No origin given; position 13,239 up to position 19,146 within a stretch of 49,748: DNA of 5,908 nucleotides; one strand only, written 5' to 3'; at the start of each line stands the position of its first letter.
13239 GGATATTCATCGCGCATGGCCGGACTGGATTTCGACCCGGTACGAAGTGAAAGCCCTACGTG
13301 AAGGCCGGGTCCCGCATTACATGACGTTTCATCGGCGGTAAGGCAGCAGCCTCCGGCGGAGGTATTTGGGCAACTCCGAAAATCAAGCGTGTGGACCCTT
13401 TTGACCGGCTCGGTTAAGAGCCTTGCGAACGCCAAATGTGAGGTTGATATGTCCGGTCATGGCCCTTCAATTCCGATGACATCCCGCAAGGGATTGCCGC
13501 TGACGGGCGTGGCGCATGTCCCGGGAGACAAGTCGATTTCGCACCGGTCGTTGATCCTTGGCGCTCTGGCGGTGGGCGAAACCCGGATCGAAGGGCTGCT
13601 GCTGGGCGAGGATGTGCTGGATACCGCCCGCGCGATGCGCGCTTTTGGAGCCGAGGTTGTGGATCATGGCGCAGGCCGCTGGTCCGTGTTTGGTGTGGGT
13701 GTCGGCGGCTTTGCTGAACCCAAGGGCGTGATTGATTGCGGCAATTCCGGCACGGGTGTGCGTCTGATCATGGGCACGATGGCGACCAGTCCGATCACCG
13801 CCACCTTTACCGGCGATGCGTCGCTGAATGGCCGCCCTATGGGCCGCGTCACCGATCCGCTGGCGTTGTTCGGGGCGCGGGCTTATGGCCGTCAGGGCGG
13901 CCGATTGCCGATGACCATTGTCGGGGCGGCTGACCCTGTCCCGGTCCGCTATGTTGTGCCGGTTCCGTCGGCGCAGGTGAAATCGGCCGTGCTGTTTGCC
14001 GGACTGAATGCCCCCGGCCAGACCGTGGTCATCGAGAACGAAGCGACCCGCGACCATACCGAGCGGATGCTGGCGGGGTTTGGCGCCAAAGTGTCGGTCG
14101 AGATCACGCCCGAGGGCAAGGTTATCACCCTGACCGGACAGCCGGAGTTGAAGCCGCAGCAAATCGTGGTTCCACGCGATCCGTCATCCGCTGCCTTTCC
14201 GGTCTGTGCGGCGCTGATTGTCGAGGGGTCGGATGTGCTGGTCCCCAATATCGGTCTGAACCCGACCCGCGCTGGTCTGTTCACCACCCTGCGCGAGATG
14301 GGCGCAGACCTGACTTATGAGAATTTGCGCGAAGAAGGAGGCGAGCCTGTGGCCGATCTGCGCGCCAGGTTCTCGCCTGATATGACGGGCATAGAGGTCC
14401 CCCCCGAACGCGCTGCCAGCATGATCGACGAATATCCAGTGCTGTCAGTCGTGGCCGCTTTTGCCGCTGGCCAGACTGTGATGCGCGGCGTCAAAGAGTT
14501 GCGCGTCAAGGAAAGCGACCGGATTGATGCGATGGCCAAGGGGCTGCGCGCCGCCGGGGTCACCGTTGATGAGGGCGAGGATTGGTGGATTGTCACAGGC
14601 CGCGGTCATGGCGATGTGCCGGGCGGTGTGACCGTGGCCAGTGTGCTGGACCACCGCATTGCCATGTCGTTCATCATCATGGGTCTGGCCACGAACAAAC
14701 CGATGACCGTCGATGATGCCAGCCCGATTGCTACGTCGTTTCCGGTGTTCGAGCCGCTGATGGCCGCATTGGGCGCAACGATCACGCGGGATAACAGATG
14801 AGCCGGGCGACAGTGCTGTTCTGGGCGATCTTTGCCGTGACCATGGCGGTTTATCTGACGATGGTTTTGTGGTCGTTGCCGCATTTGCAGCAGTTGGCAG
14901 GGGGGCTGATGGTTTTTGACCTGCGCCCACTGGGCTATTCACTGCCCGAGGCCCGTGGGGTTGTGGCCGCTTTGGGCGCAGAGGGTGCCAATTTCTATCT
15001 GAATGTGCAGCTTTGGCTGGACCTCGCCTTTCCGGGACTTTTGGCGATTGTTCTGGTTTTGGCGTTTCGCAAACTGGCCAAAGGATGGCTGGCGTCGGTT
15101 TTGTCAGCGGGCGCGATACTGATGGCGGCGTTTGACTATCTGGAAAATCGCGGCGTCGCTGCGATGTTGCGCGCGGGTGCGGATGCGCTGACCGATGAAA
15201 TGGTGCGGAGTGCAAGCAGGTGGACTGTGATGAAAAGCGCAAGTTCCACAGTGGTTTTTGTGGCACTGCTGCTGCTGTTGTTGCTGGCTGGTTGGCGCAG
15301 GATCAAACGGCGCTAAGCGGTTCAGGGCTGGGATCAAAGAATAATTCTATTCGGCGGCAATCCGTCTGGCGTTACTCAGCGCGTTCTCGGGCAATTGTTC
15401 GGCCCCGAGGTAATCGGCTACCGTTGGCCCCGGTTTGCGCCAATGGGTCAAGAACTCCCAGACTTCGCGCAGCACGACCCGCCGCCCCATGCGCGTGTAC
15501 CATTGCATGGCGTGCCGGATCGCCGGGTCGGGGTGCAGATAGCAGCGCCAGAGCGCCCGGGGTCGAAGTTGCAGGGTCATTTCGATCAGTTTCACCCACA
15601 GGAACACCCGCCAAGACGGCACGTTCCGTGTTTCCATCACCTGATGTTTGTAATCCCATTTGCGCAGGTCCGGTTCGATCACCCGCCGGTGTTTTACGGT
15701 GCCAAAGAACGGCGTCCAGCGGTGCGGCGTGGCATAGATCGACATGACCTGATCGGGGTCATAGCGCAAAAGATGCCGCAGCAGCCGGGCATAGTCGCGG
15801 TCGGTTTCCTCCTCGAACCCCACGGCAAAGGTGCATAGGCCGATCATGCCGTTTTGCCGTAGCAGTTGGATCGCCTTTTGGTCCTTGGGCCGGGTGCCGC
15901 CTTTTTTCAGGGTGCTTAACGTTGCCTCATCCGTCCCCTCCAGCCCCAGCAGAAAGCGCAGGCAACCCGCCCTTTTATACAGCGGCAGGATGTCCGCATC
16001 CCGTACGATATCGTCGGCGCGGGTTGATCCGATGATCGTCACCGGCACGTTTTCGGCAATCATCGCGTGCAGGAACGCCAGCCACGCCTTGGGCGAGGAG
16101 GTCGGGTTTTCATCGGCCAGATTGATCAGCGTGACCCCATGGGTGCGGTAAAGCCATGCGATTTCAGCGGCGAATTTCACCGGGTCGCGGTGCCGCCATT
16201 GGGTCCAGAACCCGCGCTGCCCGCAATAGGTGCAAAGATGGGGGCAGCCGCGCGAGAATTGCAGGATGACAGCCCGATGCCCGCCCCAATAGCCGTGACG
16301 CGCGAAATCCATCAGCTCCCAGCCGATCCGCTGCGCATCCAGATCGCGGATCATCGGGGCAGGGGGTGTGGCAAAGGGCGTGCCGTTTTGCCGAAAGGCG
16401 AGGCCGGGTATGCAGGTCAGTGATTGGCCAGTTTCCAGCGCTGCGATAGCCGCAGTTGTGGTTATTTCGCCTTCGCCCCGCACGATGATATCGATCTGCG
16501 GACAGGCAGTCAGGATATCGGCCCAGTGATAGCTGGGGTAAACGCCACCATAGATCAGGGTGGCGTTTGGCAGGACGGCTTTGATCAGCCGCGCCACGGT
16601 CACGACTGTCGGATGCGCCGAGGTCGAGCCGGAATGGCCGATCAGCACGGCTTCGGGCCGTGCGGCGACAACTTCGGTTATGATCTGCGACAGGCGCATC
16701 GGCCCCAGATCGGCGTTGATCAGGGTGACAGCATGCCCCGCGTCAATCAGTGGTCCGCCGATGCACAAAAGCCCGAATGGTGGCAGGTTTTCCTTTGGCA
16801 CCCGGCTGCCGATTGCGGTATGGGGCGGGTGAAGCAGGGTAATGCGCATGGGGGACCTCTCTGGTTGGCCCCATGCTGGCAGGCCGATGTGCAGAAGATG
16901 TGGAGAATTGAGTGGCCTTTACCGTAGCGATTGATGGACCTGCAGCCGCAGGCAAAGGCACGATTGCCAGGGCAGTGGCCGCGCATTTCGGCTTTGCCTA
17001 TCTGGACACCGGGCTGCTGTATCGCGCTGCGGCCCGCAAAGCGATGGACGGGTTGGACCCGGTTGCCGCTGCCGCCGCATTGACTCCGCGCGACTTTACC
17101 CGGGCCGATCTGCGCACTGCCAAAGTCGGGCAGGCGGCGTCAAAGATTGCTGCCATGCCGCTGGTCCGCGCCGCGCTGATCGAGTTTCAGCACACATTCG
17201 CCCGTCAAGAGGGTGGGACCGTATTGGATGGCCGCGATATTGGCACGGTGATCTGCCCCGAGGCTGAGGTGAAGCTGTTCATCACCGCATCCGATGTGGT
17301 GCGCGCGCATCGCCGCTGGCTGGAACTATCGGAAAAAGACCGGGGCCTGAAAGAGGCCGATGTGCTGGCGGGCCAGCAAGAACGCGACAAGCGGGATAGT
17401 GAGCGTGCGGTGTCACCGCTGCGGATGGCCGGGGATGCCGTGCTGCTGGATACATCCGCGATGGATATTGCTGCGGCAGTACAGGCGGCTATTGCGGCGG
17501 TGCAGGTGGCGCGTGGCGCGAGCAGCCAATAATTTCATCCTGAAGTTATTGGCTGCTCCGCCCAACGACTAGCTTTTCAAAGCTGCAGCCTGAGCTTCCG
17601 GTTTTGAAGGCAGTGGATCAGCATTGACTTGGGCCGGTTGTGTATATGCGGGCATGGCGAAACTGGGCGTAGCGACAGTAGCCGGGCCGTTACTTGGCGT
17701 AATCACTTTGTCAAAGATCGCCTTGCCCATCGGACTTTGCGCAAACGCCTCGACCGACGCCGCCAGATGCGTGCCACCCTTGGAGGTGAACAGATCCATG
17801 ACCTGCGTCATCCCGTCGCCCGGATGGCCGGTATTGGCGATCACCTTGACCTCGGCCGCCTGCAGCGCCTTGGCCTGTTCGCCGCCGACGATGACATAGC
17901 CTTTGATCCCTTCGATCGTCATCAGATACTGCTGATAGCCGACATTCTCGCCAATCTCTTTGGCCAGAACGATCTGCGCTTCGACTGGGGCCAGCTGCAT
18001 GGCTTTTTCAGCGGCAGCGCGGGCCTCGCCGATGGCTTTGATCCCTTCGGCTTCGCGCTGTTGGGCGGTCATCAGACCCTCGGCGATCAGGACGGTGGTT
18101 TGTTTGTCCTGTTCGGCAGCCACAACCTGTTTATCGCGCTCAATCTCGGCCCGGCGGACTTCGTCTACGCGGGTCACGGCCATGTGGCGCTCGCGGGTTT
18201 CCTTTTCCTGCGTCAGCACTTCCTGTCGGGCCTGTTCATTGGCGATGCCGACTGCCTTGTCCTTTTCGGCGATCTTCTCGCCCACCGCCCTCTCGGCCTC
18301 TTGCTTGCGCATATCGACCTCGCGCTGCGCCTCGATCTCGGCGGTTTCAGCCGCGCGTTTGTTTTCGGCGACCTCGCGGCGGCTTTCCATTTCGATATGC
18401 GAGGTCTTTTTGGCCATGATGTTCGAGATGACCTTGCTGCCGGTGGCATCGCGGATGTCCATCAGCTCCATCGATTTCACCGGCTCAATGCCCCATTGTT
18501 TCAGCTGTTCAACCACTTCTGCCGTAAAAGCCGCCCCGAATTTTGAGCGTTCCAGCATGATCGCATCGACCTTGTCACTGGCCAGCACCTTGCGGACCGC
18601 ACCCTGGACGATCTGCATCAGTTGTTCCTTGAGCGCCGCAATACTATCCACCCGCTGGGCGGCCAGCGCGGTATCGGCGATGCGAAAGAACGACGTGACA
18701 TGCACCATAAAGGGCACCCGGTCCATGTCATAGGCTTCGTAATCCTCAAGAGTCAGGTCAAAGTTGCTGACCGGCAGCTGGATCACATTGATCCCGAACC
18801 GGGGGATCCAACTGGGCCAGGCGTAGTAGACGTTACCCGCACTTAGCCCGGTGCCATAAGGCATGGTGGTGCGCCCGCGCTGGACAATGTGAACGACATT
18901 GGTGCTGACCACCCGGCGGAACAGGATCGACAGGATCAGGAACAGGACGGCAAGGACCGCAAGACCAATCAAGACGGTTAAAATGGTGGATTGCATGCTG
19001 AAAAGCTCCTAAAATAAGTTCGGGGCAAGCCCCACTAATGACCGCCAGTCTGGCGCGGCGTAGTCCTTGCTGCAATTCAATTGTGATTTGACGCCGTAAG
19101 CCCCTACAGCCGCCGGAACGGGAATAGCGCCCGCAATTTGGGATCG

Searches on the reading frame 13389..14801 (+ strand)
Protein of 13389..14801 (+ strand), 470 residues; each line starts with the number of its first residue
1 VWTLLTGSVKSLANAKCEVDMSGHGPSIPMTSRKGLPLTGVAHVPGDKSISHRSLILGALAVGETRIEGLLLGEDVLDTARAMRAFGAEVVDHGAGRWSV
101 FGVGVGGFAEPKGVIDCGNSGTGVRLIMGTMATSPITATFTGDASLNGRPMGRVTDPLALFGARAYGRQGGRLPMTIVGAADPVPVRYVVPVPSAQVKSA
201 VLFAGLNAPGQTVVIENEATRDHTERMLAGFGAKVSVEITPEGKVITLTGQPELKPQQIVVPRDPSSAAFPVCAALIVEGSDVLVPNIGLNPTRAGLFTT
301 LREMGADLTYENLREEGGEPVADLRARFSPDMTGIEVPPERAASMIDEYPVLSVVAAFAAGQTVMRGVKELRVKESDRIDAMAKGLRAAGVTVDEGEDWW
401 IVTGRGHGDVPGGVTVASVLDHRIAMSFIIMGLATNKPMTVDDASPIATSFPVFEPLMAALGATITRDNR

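Call 34: search_protein_families(library=pfam, proteins=[window:13389-14801:+], max_evalue=0.00001)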
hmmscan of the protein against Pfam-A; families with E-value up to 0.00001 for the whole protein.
window:13389-14801:+ (470 aa): 1 family
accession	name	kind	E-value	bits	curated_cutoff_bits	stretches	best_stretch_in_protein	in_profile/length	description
PF00275.25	EPSP_synthase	-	1.4e-96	324.2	22.8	1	34-456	3-415/417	EPSP synthase (3-phosphoshikimate 1-carboxyvinyltransferase)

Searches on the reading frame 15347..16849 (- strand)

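Call 34: search_protein_families(library=pfam, proteins=[window:15347-16849:-], max_evalue=0.00001)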
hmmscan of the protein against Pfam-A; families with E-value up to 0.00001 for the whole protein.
window:15347-16849:- (500 aa): 2 families
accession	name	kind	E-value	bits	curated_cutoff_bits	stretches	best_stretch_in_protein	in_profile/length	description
PF04055.27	Radical_SAM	-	1.5e-17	64.7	29.5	1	197-359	2-165/166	Radical SAM superfamily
PF02310.24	B12-binding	-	7.4e-15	55.3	32.1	1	19-133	9-119/121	B12 binding domain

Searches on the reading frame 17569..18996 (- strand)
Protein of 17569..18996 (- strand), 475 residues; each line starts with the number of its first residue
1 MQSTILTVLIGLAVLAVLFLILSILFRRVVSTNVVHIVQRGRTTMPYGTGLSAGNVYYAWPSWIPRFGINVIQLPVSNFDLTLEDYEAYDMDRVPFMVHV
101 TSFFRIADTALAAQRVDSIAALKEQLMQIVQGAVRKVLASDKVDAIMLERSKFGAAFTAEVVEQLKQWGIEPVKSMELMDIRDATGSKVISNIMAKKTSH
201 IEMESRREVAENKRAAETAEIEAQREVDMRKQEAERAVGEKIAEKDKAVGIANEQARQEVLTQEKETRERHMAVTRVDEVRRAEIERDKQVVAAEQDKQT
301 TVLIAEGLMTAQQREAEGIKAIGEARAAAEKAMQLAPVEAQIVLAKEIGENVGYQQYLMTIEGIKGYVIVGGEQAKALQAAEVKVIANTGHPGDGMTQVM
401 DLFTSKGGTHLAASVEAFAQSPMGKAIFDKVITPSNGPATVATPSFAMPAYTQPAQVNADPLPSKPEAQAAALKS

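Call 34: search_protein_families(library=pfam, proteins=[window:17569-18996:-], max_evalue=0.00001)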
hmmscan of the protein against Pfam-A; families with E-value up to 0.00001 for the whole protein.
window:17569-18996:- (475 aa): 1 family
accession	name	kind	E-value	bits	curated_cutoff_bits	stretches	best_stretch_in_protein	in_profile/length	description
PF01145.31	Band_7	-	1.1e-14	55.3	23.6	1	33-212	6-174/176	SPFH domain / Band 7 family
